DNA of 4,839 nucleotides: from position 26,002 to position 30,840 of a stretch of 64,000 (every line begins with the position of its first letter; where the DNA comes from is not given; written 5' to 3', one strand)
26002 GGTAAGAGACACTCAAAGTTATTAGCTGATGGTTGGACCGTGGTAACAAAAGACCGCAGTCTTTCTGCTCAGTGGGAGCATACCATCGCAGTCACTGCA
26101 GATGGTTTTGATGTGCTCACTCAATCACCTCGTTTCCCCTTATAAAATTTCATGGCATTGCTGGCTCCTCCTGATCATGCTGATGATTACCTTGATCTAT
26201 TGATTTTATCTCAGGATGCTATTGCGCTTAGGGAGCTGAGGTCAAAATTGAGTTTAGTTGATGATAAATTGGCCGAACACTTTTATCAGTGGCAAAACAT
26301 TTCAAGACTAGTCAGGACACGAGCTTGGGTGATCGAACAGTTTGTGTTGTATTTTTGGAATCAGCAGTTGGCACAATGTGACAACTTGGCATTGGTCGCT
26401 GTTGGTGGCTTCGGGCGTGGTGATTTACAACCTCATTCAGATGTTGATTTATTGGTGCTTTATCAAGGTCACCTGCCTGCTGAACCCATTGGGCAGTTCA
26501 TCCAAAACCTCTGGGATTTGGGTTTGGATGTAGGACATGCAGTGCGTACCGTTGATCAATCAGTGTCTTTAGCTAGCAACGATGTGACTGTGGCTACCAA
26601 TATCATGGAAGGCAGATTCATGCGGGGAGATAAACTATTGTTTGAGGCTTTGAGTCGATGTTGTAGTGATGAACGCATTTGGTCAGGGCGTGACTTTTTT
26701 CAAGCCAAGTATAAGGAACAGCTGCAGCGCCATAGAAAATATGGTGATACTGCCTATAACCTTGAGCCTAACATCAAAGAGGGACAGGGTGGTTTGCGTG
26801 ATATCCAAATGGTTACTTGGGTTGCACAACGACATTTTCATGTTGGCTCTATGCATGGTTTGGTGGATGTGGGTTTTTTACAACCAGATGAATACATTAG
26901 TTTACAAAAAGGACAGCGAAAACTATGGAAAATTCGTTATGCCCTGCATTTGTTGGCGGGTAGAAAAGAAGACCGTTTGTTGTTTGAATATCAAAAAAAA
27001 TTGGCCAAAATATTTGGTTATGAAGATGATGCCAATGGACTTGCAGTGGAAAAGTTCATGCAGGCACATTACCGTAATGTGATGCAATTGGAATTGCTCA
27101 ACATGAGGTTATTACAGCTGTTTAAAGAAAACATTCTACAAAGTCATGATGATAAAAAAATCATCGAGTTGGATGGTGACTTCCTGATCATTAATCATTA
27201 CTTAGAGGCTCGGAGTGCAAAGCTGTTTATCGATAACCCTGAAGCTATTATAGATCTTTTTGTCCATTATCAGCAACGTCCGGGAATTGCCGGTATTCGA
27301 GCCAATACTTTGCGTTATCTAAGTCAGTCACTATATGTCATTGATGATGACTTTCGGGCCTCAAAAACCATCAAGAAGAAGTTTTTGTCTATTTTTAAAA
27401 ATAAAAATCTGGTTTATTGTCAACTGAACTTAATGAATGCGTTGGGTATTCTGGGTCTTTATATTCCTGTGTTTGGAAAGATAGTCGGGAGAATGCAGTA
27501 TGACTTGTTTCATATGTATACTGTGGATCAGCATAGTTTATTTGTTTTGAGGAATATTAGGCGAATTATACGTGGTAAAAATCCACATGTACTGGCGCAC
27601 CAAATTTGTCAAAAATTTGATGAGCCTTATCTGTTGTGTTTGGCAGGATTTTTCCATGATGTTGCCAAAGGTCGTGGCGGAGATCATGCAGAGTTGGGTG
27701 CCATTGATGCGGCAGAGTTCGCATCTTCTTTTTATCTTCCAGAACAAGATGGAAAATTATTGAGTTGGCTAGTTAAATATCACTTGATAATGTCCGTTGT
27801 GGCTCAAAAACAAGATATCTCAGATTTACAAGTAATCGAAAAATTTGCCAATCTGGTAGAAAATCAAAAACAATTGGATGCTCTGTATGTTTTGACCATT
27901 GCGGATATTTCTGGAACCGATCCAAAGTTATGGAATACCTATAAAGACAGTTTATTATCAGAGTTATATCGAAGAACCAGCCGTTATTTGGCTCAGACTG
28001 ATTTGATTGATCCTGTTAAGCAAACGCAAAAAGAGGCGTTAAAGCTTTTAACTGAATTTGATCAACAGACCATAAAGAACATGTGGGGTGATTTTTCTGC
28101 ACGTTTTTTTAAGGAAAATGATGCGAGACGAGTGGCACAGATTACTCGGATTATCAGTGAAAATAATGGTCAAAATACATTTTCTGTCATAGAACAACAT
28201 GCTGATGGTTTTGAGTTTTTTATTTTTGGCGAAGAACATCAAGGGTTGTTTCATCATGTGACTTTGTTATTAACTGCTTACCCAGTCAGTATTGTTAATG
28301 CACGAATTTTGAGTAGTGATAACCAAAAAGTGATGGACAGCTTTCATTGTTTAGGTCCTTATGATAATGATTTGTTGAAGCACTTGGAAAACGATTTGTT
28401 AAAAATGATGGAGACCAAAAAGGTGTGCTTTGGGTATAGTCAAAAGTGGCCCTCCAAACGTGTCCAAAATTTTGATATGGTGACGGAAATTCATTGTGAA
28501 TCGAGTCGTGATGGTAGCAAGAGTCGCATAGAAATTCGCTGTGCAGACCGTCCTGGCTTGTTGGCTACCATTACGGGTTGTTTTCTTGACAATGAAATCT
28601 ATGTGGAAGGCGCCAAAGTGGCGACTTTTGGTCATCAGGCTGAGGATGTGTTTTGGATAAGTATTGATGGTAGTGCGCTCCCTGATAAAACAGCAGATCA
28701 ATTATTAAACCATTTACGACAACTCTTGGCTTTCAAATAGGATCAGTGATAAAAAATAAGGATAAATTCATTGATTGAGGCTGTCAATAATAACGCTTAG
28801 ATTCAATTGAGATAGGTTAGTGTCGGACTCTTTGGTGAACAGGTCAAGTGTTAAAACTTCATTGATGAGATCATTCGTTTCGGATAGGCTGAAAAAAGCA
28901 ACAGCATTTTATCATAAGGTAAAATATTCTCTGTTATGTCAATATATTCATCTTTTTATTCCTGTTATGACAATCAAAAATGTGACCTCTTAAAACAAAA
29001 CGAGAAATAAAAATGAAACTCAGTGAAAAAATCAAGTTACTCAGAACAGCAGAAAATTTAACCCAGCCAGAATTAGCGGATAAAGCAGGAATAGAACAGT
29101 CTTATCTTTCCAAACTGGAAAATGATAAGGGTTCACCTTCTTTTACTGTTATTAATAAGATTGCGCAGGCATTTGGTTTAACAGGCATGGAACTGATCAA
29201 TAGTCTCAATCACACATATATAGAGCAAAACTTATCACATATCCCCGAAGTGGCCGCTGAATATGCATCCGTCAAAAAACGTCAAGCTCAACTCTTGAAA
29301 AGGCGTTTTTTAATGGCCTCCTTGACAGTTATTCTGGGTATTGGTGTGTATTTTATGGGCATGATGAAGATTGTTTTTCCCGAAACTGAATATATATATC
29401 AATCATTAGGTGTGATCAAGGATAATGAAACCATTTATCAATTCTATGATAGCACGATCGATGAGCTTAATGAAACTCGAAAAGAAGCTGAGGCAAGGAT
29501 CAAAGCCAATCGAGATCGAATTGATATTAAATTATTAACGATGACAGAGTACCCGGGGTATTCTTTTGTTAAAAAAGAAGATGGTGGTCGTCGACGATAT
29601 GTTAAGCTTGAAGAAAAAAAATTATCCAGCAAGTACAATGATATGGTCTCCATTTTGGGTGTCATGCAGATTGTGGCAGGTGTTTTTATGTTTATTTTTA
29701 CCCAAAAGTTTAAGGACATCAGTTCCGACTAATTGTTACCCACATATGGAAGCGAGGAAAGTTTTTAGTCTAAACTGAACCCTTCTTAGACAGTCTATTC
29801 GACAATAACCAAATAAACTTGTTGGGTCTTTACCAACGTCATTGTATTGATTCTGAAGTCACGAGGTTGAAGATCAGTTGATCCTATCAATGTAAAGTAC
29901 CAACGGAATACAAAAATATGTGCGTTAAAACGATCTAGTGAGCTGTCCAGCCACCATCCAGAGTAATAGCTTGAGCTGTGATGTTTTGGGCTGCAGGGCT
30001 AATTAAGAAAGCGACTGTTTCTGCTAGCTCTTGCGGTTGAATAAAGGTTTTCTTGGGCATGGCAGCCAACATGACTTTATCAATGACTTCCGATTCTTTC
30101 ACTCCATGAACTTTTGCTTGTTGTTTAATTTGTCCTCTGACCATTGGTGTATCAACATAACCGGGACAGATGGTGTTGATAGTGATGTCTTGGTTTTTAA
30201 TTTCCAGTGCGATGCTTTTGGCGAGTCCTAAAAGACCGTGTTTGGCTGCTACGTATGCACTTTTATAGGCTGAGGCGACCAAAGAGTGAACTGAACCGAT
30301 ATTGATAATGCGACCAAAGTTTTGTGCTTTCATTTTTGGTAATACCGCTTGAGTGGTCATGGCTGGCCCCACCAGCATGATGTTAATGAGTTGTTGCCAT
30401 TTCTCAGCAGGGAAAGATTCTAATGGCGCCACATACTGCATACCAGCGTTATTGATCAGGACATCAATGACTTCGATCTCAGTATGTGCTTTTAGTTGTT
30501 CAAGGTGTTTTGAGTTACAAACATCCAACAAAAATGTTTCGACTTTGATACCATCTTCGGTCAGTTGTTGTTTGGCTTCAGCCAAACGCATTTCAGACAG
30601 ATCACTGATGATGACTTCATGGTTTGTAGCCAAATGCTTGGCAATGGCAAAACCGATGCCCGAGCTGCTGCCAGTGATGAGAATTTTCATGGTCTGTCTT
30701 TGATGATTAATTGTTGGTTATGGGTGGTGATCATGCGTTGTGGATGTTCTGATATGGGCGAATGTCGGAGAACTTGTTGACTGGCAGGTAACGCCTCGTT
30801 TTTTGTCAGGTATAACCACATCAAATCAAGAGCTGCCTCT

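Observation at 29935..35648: Candidate TonB-dependent PHB-oligomer scavenging locus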

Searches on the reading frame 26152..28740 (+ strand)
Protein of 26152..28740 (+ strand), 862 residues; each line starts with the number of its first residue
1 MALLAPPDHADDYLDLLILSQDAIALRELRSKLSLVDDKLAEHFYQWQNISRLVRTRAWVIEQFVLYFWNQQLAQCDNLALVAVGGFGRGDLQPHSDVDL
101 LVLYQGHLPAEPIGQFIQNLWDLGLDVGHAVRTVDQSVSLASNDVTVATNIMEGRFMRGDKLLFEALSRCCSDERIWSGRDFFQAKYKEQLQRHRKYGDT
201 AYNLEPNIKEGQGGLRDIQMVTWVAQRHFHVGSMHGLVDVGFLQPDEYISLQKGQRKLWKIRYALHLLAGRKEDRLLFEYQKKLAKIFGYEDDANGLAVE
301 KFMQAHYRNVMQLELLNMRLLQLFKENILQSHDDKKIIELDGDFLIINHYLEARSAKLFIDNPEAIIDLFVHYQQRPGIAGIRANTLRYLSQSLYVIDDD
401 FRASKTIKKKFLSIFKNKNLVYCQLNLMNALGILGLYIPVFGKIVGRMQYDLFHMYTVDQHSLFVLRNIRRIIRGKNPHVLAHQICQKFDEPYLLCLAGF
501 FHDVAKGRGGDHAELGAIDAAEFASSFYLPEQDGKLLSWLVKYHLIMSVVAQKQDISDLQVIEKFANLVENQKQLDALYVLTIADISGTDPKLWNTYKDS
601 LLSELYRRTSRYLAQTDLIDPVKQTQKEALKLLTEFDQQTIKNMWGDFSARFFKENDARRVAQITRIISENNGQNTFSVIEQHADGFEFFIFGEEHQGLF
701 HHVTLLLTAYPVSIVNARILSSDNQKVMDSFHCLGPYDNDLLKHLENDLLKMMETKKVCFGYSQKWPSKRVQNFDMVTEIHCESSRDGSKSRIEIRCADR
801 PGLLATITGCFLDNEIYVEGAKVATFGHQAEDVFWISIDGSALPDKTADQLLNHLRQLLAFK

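Call 3: search_protein_families(library=pfam, proteins=[window:26152-28740:+])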
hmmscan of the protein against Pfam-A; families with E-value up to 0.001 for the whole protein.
window:26152-28740:+ (862 aa): 4 families
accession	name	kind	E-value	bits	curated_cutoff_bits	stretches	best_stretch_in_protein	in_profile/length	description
PF08335.16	GlnD_UR_UTase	-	4.6e-45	153.5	21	1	182-320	2-140/141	GlnD PII-uridylyltransferase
PF01909.29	NTP_transf_2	-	4.7e-07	30.6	21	1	78-110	14-46/93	Nucleotidyltransferase domain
PF01966.28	HD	-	1.2e-06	29.2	22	1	459-559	2-103/116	HD domain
PF01842.31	ACT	-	3.4e-06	27.1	27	1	792-851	2-61/66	ACT domain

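Call 4: search_protein_families(library=ncbifam, proteins=[window:26152-28740:+])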
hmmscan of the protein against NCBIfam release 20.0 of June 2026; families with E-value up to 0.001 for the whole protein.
window:26152-28740:+ (862 aa): 9 families
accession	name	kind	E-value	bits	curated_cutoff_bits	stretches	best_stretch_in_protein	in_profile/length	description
NF001366.0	PRK00275.1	equivalog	2.1e-242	806.9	1299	1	19-847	18-872/895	[protein-PII] uridylyltransferase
NF002837.0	PRK03059.1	equivalog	1.1e-219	731.7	1010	1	23-851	8-847/857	[protein-PII] uridylyltransferase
NF003448.0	PRK05007.1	equivalog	1.4e-219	731.2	1255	1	19-859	20-878/884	bifunctional uridylyltransferase/uridylyl-removing protein GlnD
TIGR01693.1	UTase_glnD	equivalog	4.8e-219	729.7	519.4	1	41-858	5-848/850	[protein-PII] uridylyltransferase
NF002487.0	PRK01759.1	equivalog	1.9e-186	621.9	890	1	26-859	12-861/862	bifunctional uridylyltransferase/uridylyl-removing protein GlnD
NF003347.0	PRK04374.1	equivalog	4.8e-177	590.8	1567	1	21-847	15-854/869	[protein-PII] uridylyltransferase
NF003467.0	PRK05092.1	equivalog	1.8e-172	575.4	959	1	69-837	101-899/940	[protein-PII] uridylyltransferase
NF002895.0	PRK03381.1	equivalog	4.7e-88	296.2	631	2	424-851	388-769/782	[protein-PII] uridylyltransferase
NF001265.0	PRK00227.1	equivalog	7.9e-44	149.9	799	2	71-292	20-225/693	[protein-PII] uridylyltransferase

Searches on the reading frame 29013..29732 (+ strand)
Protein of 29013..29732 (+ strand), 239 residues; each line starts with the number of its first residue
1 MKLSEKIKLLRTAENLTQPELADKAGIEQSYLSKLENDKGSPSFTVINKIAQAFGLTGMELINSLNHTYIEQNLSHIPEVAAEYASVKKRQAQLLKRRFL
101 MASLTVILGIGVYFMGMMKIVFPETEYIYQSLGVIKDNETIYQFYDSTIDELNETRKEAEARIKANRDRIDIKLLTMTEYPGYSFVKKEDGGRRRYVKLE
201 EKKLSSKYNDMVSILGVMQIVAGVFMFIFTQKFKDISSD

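Call 3: search_protein_families(library=pfam, proteins=[window:29013-29732:+])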
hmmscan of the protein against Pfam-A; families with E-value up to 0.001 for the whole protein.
window:29013-29732:+ (239 aa): 4 families
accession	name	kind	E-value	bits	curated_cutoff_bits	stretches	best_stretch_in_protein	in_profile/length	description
PF01381.28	HTH_3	-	8.2e-14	51.8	23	1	7-57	1-51/55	Helix-turn-helix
PF12844.13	HTH_19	-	6.1e-11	42.5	30.2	1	5-62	2-59/64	Helix-turn-helix domain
PF13560.12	HTH_31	-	6.1e-10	39.7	27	1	3-59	2-59/64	Helix-turn-helix domain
PF13443.12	HTH_26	-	8.5e-07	29.6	22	1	8-60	3-56/63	Cro/C1-type HTH DNA-binding domain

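Call 4: search_protein_families(library=ncbifam, proteins=[window:29013-29732:+])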
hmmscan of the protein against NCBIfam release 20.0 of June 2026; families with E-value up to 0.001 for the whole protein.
window:29013-29732:+ (239 aa): 12 families
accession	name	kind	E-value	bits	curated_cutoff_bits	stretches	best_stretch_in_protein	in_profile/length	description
NF041951.1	phage_RstR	subfamily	6.8e-13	48.8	80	1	1-67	1-67/108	RstR family transcriptional repressor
TIGR03070.1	couple_hipB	subfamily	1.4e-11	44.2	71.65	1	2-57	2-57/58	type II toxin-antitoxin system Y4mF family antitoxin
NF007271.0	PRK09726.1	equivalog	3.2e-10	39.8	79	1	2-62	12-71/88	type II toxin-antitoxin system antitoxin HipB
NF006015.0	PRK08154.1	subfamily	9.6e-09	34.8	204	1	2-82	30-108/314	anaerobic benzoate catabolism transcriptional regulator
NF010465.0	PRK13890.1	equivalog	1.8e-07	31.3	96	1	12-56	15-59/121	conjugal transfer protein TrbA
NF041575.1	antitoxPezA_Strep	equivalog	5.8e-07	29.6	290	1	4-63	3-62/158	type II toxin-antitoxin system antitoxin PezA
NF007408.0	PRK09943.1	equivalog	7.7e-06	25.6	211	1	5-61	10-66/185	HTH-type transcriptional regulator PuuR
TIGR00270.2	TIGR00270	equivalog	3.3e-05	23.8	110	1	5-57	78-130/159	multiprotein bridging factor aMBF1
NF038139.1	Reg_Aceta_RamB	equivalog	0.00023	19.9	700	1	6-57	6-57/465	acetate metabolism transcriptional regulator RamB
NF052239.1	antitox_spr1629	equivalog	0.00063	19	335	1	4-98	4-99/377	spr1629 family repressor/antitoxin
NF047948.1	male_kill_WMK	equivalog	0.00067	19.2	300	1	4-91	164-249/300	WO male-killing family protein Wmk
NF038310.1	lysogeny_AimR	equivalog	0.00093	18.3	70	0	12-88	6-82/365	AimR family lysis-lysogeny pheromone receptor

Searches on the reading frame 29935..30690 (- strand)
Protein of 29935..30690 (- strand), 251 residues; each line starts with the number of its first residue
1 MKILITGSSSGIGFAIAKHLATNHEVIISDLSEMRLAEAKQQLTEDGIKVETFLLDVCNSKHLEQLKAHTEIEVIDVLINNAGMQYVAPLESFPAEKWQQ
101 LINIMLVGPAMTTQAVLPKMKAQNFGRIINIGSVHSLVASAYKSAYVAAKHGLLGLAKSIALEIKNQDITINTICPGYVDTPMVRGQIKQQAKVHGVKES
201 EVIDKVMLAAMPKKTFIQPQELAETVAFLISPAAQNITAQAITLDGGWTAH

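Call 3: search_protein_families(library=pfam, proteins=[window:29935-30690:-])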
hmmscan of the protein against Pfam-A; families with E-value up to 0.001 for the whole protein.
window:29935-30690:- (251 aa): 5 families
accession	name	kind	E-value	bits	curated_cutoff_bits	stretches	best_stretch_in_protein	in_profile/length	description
PF00106.31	adh_short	-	2e-50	171.4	26.6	1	3-190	3-193/195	short chain dehydrogenase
PF13561.12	adh_short_C2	-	7.7e-47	160.3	27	1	9-249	5-236/236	Enoyl-(Acyl carrier protein) reductase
PF08659.16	KR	-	6e-10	39.8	22.6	1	3-158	3-161/180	KR domain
PF23441.1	SDR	-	5.3e-07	29.7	27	1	145-247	161-254/258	SDR-like rossmann domain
PF02719.21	Polysacc_synt_2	-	3.3e-05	23.6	20.2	1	3-100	1-103/293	Polysaccharide biosynthesis protein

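Call 4: search_protein_families(library=ncbifam, proteins=[window:29935-30690:-])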
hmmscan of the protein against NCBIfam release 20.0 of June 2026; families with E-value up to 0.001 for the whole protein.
window:29935-30690:- (251 aa): 225 families (the best 25 are shown)
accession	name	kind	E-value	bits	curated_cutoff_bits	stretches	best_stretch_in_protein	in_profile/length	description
TIGR01963.1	PHB_DH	subfamily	1.7e-96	322.4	307.05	1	3-251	4-255/255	3-hydroxybutyrate dehydrogenase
NF009093.0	PRK12429.1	subfamily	1.3e-89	300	258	1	3-250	8-258/259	3-hydroxybutyrate dehydrogenase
NF009931.0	PRK13394.1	subfamily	8.1e-71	238.6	340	1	4-250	11-261/262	3-hydroxybutyrate dehydrogenase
NF009466.0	PRK12826.1-2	subfamily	4.9e-56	190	222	1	2-248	5-244/248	3-oxoacyl-ACP reductase FabG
TIGR01830.1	3oxo_ACP_reduc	equivalog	8.1e-50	169.8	297.75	1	4-247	2-237/239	3-oxoacyl-[acyl-carrier-protein] reductase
NF009464.0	PRK12824.1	subfamily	8.8e-50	169.6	269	1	4-248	6-242/245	3-oxoacyl-ACP reductase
NF004791.0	PRK06138.1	equivalog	3.2e-47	160.9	312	1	4-250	9-251/252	SDR family oxidoreductase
NF004198.0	PRK05653.1-3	equivalog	2.5e-46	158.1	296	1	3-248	10-246/248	3-oxoacyl-ACP reductase FabG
NF005488.0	PRK07097.1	equivalog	5e-46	156.9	369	1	4-250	14-259/266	gluconate 5-dehydrogenase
NF047420.2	EF_P_mod_YmfI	equivalog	2.8e-45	154.9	238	1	3-248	2-235/236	elongation factor P 5-aminopentanone reductase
TIGR02415.1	23BDH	subfamily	6e-45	153.6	304.35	1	4-248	4-251/254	acetoin reductase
TIGR01829.1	AcAcCoA_reduct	subfamily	1.9e-44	152.2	302.1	1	4-248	4-240/242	acetoacetyl-CoA reductase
TIGR03971.1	SDR_subfam_1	subfamily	2.3e-44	151.7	300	1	6-250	9-270/271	mycofactocin-coupled SDR family oxidoreductase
NF005469.0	PRK07063.1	equivalog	3e-44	151.5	306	1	2-249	9-255/260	SDR family oxidoreductase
NF005559.1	PRK07231.1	subfamily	5.2e-44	150.6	215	1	3-249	7-248/249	glucose 1-dehydrogenase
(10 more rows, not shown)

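Call 65: search_solved_structures(query=window:29935-30690:-, max_evalue=1e-40, show_alignments=2)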
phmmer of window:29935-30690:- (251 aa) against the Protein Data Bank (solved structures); distinct sequences matched with E-value up to 1e-40: 12.
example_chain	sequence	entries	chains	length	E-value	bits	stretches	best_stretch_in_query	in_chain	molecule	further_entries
6zzq_A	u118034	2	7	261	2.5e-60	207.1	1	4-250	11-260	3-hydroxybutyrate dehydrogenase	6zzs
3v2h_A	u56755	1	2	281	1.9e-56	194.4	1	4-250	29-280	D-beta-hydroxybutyrate dehydrogenase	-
1wmb_A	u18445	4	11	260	1.6e-54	188.1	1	4-250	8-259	D(-)-3-hydroxybutyrate dehydrogenase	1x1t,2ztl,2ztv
2ztm_A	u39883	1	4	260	5.9e-54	186.3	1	4-250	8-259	D(-)-3-hydroxybutyrate dehydrogenase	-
2ztu_A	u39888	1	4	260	8.4e-54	185.8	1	4-250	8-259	D(-)-3-hydroxybutyrate dehydrogenase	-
5yss_A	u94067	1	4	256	1.4e-53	185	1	3-250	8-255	3-hydroxybutyrate dehydrogenase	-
2yz7_A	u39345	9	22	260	9.2e-53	182.4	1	2-250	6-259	D-3-hydroxybutyrate dehydrogenase | 3-hydroxybutyrate dehydrogenase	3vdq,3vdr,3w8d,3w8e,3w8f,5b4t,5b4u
9c5k_A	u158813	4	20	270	1.4e-52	181.8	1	4-250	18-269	Hydroxybutyrate dehydrogenase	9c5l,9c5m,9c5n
9c5o_A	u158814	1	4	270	4.5e-52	180.1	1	4-250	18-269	Hydroxybutyrate dehydrogenase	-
9c5h_A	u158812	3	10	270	6.9e-52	179.5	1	4-250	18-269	Hydroxybutyrate dehydrogenase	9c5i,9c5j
2q2q_A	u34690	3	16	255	8e-52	179.3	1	3-250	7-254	Beta-D-hydroxybutyrate dehydrogenase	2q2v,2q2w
4trr_A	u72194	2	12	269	1.3e-42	149.1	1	4-249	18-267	Putative D-beta-hydroxybutyrate dehydrogenase | 3-hydroxybutyrate dehydrogenase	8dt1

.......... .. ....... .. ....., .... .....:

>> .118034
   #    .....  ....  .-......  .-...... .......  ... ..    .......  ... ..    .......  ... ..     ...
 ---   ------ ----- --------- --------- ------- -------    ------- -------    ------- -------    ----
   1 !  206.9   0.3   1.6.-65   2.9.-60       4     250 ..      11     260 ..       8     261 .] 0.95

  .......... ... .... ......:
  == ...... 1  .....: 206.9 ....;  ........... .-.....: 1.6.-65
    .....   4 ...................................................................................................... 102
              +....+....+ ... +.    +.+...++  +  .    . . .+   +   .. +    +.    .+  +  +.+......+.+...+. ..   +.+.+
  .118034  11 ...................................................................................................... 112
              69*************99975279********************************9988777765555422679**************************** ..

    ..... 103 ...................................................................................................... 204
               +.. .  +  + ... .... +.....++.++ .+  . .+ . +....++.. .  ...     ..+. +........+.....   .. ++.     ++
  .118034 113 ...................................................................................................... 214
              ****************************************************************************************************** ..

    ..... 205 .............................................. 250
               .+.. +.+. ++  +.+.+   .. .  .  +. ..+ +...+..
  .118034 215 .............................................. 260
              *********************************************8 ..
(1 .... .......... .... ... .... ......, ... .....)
